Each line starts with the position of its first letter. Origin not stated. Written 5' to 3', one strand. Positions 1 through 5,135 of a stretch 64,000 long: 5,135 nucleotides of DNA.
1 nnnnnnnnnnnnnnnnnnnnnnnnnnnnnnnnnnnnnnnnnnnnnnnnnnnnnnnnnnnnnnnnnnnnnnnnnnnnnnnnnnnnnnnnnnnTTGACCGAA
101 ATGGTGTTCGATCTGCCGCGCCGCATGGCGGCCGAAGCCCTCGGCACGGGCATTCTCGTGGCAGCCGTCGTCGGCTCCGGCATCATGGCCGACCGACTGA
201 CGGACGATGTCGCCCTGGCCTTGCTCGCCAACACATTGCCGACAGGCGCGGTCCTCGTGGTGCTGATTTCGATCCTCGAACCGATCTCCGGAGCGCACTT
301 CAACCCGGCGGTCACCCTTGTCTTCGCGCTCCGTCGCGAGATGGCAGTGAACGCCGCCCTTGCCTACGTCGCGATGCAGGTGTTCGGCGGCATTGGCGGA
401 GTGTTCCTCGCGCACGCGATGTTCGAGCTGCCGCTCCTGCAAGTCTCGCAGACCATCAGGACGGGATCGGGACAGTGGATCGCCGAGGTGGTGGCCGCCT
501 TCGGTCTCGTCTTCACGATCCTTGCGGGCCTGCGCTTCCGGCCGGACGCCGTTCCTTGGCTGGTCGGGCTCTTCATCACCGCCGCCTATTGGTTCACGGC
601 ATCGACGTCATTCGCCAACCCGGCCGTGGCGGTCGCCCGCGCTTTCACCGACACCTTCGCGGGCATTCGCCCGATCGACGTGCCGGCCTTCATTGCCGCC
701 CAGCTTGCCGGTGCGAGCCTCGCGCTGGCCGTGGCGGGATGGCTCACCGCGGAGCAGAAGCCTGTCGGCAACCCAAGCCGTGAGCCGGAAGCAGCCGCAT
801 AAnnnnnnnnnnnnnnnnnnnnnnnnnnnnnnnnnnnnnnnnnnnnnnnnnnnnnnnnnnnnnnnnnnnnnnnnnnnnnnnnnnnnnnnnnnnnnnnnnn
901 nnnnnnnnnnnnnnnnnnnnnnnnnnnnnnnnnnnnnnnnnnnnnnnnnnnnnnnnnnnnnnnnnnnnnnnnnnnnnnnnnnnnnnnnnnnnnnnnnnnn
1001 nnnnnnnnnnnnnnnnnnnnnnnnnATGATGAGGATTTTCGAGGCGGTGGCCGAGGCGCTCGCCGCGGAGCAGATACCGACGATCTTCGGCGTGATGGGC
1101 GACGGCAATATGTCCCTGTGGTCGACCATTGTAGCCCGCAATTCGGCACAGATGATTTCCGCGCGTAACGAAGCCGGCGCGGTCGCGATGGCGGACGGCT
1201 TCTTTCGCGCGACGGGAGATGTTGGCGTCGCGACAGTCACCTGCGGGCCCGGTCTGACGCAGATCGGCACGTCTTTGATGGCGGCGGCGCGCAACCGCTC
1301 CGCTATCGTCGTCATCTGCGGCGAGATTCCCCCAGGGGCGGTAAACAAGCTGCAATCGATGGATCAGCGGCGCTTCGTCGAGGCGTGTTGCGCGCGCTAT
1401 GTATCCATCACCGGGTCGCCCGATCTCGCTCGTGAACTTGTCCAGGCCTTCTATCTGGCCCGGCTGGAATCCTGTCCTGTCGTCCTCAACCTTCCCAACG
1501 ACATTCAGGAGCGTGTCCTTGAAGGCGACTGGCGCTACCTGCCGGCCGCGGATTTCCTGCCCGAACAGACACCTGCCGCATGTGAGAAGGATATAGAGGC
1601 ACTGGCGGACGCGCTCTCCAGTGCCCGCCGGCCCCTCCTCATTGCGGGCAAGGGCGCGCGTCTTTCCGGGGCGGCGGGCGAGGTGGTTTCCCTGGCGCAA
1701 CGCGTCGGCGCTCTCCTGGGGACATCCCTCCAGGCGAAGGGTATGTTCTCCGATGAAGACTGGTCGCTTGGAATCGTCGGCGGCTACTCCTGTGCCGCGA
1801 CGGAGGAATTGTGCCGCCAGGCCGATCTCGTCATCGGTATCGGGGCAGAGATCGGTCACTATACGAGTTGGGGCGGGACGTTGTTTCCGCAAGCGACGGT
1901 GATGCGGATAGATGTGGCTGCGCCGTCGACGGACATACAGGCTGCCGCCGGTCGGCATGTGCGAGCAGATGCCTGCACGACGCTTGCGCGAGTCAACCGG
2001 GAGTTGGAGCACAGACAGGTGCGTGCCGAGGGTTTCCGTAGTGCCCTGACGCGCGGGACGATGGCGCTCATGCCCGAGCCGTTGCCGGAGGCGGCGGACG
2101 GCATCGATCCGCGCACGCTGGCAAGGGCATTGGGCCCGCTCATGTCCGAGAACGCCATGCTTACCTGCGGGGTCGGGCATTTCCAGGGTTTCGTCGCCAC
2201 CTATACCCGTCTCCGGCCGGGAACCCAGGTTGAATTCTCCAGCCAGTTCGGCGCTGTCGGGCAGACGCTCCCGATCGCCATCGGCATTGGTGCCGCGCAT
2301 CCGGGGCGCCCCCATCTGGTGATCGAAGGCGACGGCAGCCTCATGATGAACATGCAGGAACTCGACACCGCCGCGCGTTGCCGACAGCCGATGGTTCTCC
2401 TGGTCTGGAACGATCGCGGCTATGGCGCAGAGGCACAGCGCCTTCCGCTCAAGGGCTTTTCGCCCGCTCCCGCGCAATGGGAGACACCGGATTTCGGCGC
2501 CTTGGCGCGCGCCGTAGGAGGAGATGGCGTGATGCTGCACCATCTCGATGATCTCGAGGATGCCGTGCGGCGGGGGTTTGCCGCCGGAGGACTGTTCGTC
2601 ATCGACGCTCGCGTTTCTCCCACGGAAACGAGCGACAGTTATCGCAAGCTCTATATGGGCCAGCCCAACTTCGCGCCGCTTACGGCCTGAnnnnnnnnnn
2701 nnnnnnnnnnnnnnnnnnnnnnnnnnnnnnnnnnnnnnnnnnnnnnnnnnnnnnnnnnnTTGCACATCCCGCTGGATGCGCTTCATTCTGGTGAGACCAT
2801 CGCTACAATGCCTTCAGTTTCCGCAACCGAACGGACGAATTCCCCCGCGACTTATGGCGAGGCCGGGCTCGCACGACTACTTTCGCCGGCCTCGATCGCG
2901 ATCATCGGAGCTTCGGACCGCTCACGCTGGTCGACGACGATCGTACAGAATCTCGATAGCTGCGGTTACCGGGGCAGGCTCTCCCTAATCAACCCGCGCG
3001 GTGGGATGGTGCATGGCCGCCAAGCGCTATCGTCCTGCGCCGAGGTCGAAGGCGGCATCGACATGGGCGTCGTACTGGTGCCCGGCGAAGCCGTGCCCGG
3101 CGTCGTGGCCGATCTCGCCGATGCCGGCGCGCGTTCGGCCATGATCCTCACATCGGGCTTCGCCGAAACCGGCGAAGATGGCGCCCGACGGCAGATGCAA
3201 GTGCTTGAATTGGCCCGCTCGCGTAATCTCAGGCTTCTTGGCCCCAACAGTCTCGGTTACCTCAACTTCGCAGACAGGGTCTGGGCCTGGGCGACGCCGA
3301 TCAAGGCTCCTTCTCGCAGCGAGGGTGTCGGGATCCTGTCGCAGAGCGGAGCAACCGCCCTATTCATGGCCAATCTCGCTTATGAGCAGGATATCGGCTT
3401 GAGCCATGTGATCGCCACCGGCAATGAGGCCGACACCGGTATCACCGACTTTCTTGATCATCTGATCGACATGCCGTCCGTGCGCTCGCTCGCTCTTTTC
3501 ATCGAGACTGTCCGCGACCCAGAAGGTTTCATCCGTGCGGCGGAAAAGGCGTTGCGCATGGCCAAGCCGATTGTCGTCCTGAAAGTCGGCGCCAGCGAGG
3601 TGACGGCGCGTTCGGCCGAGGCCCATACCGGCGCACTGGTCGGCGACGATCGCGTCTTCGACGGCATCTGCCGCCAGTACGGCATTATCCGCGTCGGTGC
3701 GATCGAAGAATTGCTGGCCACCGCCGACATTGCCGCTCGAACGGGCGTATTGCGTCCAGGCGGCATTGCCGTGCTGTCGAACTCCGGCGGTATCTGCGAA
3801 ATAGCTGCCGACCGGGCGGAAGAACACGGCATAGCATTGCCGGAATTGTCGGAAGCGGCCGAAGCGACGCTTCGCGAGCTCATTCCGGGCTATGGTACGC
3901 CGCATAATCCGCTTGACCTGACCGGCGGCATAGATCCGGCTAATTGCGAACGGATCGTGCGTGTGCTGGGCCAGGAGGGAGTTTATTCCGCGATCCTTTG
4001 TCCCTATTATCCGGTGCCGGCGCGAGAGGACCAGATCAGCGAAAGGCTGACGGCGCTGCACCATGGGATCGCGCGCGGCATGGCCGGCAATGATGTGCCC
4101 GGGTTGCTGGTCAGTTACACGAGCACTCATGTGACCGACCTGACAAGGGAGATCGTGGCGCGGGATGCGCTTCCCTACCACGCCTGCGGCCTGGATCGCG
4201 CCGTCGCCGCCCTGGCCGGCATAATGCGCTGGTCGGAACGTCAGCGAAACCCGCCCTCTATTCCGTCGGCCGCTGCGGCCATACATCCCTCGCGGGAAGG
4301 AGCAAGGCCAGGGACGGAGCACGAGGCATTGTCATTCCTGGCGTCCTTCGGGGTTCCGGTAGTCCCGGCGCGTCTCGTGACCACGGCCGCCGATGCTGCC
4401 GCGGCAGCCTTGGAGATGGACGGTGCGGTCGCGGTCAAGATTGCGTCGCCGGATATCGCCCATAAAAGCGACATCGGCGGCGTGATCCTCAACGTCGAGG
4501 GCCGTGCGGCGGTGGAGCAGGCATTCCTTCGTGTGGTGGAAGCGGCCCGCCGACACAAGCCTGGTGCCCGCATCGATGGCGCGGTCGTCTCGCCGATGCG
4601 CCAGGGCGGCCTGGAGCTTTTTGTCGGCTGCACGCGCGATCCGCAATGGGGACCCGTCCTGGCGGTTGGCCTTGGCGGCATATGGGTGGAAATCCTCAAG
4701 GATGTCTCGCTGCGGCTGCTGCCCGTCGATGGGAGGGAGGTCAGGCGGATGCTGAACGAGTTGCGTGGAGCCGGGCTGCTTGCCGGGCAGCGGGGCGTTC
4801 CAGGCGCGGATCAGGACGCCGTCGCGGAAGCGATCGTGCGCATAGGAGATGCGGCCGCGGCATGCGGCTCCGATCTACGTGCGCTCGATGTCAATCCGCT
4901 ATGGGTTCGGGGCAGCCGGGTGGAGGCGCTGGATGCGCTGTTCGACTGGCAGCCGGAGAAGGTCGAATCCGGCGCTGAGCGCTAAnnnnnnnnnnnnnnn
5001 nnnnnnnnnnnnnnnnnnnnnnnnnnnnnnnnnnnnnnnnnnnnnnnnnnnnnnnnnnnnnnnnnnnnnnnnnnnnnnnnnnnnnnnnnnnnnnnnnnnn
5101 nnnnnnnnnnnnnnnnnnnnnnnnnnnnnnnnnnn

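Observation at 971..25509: Island-wide 12-bp palindromic operator in 20-bp-phased pairs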

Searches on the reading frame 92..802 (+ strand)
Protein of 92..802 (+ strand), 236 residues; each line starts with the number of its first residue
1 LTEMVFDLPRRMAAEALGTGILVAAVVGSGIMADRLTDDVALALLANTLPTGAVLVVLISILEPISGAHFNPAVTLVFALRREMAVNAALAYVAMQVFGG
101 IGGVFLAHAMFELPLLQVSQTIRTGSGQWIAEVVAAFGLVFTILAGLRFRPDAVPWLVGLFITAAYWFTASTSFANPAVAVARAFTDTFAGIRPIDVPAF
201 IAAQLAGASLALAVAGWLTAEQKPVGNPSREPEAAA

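Call 6: search_protein_families(library=pfam, proteins=[window:92-802:+])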
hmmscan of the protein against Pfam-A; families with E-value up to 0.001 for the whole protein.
window:92-802:+ (236 aa): 1 family
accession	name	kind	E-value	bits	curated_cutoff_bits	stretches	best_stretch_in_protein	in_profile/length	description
PF00230.25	MIP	-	2.8e-24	86.6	25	2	9-145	8-149/222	Major intrinsic protein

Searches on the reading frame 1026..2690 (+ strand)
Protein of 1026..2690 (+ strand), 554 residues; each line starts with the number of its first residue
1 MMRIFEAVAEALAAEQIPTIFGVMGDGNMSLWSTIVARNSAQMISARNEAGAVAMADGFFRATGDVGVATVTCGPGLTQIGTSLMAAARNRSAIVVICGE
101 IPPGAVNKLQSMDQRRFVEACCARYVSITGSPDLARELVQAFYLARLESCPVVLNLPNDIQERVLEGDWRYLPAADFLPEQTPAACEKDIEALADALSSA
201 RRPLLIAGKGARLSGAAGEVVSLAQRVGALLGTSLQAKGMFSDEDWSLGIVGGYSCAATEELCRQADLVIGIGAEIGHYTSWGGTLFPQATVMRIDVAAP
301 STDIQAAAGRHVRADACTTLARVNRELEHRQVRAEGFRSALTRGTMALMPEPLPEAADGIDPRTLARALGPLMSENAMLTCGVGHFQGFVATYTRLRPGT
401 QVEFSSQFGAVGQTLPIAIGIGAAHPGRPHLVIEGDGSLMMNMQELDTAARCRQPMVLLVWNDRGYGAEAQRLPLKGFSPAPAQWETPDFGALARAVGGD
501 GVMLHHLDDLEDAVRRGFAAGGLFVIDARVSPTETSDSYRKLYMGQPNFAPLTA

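Call 6: search_protein_families(library=pfam, proteins=[window:1026-2690:+])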
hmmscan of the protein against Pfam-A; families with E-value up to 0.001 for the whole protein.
window:1026-2690:+ (554 aa): 3 families
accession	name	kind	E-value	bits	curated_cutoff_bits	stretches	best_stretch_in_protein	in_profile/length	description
PF02775.26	TPP_enzyme_C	-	1.6e-28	99.8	21.9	1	382-527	1-150/151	Thiamine pyrophosphate enzyme, C-terminal TPP binding domain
PF02776.23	TPP_enzyme_N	-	1.5e-27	96.2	26.8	1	2-114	1-116/119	Thiamine pyrophosphate enzyme, N-terminal TPP binding domain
PF00205.28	TPP_enzyme_M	-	6.1e-22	78.2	30.4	1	190-321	1-135/137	Thiamine pyrophosphate enzyme, central domain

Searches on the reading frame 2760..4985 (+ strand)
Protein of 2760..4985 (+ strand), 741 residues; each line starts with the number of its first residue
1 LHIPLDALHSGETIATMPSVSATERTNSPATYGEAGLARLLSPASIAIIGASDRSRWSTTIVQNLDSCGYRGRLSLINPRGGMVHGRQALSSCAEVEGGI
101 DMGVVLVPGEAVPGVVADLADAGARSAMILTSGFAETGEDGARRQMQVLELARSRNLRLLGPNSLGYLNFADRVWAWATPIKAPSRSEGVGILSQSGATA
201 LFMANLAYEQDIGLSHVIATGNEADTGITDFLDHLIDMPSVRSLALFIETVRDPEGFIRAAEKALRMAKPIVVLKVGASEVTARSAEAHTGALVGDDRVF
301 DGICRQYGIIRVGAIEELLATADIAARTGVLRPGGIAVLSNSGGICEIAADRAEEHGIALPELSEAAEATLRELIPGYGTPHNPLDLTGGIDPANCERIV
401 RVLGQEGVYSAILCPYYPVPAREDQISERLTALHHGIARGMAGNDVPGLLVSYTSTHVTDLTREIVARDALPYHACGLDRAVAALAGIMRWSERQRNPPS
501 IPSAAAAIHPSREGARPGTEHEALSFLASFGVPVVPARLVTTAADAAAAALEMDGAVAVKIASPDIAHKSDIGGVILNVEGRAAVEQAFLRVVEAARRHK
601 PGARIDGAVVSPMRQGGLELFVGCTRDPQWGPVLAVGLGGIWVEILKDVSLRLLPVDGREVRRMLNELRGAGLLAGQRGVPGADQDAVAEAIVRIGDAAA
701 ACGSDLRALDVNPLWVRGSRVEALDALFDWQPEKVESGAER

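Call 6: search_protein_families(library=pfam, proteins=[window:2760-4985:+])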
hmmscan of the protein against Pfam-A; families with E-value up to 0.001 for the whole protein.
window:2760-4985:+ (741 aa): 5 families
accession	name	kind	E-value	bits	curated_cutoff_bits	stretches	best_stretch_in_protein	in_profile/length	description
PF13549.11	ATP-grasp_5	-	7.4e-63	212.3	27.6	1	516-727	8-218/221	ATP-grasp domain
PF13607.11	Succ_CoA_lig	-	2e-45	154.4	27.4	1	189-324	3-137/138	Succinyl-CoA ligase like flavodoxin domain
PF13380.12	CoA_binding_2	-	9.2e-16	58.8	22.8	1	45-167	2-113/116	CoA binding domain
PF19045.5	Ligase_CoA_2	-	2.7e-06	28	23.7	1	338-438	3-103/162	Ligase-CoA domain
PF02629.25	CoA_binding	-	1e-05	26.6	22.3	1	44-133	4-97/97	CoA binding domain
